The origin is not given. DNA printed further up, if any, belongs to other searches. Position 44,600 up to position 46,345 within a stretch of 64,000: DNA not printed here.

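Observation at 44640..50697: Low-GC defense-like islet (KAP NTPase and GmrSD type IV restriction enzyme) straddling an MMPL gene and tRNA-Lys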

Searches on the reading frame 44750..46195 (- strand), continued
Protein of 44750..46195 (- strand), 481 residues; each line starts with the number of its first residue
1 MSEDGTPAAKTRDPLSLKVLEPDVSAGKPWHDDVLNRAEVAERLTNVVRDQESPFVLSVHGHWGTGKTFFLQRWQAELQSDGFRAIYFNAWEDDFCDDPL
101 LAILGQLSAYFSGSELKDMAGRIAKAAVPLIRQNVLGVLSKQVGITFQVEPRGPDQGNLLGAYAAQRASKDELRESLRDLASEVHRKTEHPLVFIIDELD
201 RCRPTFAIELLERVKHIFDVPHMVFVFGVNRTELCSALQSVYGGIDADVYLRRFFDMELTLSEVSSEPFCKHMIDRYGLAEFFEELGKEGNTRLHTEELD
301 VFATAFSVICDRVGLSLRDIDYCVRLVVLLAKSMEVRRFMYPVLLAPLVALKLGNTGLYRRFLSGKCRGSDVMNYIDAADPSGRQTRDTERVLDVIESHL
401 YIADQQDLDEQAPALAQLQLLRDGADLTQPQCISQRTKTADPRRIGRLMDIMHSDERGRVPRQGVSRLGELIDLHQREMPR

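Call 82: search_dna_similar(query=window:44750-46195:-, collection=plasmids, mode=protein, max_rows=15)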
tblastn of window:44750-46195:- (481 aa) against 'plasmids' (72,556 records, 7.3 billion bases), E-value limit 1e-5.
Records with a match: 114; places in all: 118; records where one place covers at least 80% of the query: 0.
Best place of each record, by identity: <60% 114.
By first word of the organism name: Klebsiella 15; Vibrio 13; Pantoea 12; Serratia 7; Ralstonia 6; Cupriavidus 4; Paraburkholderia 4; Sinorhizobium 3; Acinetobacter 3; Enterobacter 3; and 35 more.
By predicted mobility (MOB-suite, as given by PLSDB): non-mobilizable 55; conjugative 30; mobilizable 29.
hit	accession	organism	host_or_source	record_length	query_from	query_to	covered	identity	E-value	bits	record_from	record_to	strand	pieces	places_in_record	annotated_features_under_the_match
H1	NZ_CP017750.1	Cupriavidus sp. USMAA2-4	cell culture,Sungai Pinang, Penang, ...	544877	7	329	67%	33.3%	3e-35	147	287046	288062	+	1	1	P-loop NTPase fold protein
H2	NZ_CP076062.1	Cupriavidus sp. EM10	Pure-cultured cell,sewage water sludge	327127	1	338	70%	29.1%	1e-34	145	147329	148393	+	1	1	P-loop NTPase fold protein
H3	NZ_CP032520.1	Cupriavidus oxalaticus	cell culture,activated sludge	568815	7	329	67%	30.3%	7e-35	146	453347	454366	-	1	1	P-loop NTPase fold protein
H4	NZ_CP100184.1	Burkholderia glumae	cell culture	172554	14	340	68%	29.8%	4e-33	140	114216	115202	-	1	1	KAP family NTPase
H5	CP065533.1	Ralstonia solanacearum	peanut,whole organism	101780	29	329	63%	32.2%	2e-37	154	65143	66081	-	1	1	record has no annotation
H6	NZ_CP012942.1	Ralstonia solanacearum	plantain,cell culture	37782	29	329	63%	31.8%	2e-37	153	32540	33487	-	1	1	P-loop NTPase fold protein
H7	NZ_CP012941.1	Ralstonia solanacearum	plantain,cell culture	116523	29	329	63%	31.8%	3e-37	153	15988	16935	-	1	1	P-loop NTPase fold protein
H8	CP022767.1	Ralstonia solanacearum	Solanum tuberosum,single cell,Potato ...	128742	6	329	67%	29.5%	1e-33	142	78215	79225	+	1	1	hypothetical protein (x2)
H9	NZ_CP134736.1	Pantoea agglomerans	cell culture,Water from main ditch ...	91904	21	399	79%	24.7%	2e-33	141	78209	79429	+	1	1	P-loop NTPase fold protein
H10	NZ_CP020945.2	Pantoea ananatis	Allium cepa,tissue sample,Toombs County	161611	33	335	63%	30.0%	6e-34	143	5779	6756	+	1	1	P-loop NTPase fold protein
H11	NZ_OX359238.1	Alteromonas macleodii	-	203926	35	324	60%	30.3%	5e-30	131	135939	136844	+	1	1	P-loop NTPase fold protein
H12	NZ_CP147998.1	Neorhizobium sp. EC2-8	-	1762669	52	335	59%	30.8%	9e-28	125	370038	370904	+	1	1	record has no annotation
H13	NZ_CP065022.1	Sinorhizobium meliloti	Medicago sativa subsp. varia (Martyn) ...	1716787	15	331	66%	27.2%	1e-30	134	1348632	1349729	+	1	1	none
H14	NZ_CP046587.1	Pantoea stewartii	sugar cane YZ08-1095,whole organism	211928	11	274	55%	32.4%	3e-32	138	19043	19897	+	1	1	P-loop NTPase fold protein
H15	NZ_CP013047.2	Serratia marcescens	Zea mays,cell culture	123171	40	400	75%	23.6%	2e-8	65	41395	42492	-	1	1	P-loop NTPase fold protein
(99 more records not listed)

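Call 83: find_encoding_contigs(protein=P0026, flank=5000, max_places=2)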
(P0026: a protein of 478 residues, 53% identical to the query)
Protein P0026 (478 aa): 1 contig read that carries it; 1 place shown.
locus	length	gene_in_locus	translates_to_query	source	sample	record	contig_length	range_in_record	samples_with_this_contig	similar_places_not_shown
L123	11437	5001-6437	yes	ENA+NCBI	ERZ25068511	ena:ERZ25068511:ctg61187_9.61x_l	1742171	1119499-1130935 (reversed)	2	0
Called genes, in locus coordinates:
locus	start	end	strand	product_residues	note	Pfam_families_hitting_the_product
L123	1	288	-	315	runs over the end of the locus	PF00459:Inositol_P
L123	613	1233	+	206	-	PF13462:Thioredoxin_4, PF01323:DSBA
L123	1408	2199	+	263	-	PF00106:adh_short, PF08659:KR (weak), PF23441:SDR, PF13561:adh_short_C2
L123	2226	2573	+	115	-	PF13424:TPR_12 (faint), PF13431:TPR_17 (faint), PF13432:TPR_16, PF13371:TPR_9 (weak), PF13414:TPR_11, PF00515:TPR_1, PF07719:TPR_2, PF13181:TPR_8 (weak), +2 more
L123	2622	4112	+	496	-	PF00474:SSF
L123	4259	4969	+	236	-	PF00753:Lactamase_B, PF23023:Anti-Pycsar_Apyc1 (weak)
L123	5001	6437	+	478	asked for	PF13191:AAA_16, PF07693:KAP_NTPase, PF13401:AAA_22 (weak)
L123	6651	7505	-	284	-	PF00248:Aldo_ket_red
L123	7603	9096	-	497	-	PF07690:MFS_1, PF00083:Sugar_tr (weak)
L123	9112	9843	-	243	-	PF07161:LppX_LprAFG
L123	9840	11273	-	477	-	PF00930:DPPIV_N (faint), PF07676:PD40 (faint), PF26550:Tricorn_2nd (faint), PF26549:Tricorn_N (weak)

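Call 84: find_encoding_contigs(protein=P0085, flank=5000, max_places=2)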
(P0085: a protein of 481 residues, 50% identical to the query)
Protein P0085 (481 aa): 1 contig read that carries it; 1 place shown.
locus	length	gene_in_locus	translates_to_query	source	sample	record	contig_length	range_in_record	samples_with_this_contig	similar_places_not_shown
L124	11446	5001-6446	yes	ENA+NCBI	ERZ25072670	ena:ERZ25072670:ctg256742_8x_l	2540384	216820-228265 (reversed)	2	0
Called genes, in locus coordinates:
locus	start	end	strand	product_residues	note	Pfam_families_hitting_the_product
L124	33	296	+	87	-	PF13784:Fic_N (weak)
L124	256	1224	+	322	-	PF13784:Fic_N, PF02661:Fic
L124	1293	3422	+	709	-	PF12161:HsdM_N, PF02384:N6_Mtase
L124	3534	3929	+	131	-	PF05866:RusA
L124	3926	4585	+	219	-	PF18743:AHJR-like, PF18735:HEPN_RiboL-PSP (faint)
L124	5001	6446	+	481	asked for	PF13191:AAA_16, PF01637:ATPase_2 (weak), PF07693:KAP_NTPase, PF24883:NPHP3_N (faint), PF13401:AAA_22 (faint)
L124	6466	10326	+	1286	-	-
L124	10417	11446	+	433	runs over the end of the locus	PF01420:Methylase_S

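Call 89: find_encoding_contigs(protein=P0002, flank=6000, max_places=2)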
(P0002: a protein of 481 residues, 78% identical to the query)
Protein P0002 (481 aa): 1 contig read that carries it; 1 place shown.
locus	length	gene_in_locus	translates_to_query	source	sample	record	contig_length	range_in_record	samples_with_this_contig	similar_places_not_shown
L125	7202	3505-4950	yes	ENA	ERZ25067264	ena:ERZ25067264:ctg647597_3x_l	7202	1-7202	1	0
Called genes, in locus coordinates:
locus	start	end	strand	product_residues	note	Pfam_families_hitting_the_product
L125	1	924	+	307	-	?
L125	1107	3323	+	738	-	PF03176:MMPL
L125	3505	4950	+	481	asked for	PF07693:KAP_NTPase, PF13191:AAA_16, PF13401:AAA_22 (weak)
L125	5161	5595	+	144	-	PF01475:FUR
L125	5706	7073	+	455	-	PF01297:ZnuA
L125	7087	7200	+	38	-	?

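Call 96: find_related_loci(query=A4, collection=viral_contigs, flank=5000)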
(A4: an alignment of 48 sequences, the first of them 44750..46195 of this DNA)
Query A4 (481 aa) in viral_contigs; peptide patterns used: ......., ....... (x = any residue, [..] = any of these).
494 stretches matched a pattern; 354 encode a relative of the query (tblastn E <= 1e-3); the best 80 are kept; 80 distinct loci.
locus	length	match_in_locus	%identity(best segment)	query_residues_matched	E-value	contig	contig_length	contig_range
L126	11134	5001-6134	33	12-382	6e-64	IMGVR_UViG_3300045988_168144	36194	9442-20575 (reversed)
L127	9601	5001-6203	34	15-404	5e-63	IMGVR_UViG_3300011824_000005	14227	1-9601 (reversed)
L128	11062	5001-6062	34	10-361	2e-59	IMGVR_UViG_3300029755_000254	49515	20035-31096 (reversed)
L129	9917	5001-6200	31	10-403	4e-59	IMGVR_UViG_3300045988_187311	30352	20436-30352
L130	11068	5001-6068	34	10-363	2e-58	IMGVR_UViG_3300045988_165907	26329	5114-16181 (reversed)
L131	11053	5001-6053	33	14-361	2e-58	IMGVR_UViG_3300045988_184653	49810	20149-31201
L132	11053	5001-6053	33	14-361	2e-58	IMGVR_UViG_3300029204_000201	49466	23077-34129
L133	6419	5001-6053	33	14-361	2e-58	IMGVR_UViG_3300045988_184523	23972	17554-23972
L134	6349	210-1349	32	10-381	4e-58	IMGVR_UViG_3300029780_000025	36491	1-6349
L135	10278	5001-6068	34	10-363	3e-58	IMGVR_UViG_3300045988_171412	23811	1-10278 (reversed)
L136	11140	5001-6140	32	10-381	4e-58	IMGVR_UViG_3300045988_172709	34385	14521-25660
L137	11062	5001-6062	33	10-361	7e-58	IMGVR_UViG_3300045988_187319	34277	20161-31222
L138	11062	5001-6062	33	10-361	7e-58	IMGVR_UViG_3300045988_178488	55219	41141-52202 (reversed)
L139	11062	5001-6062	33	10-361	7e-58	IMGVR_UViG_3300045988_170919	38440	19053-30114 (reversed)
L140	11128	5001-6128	32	15-381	9e-58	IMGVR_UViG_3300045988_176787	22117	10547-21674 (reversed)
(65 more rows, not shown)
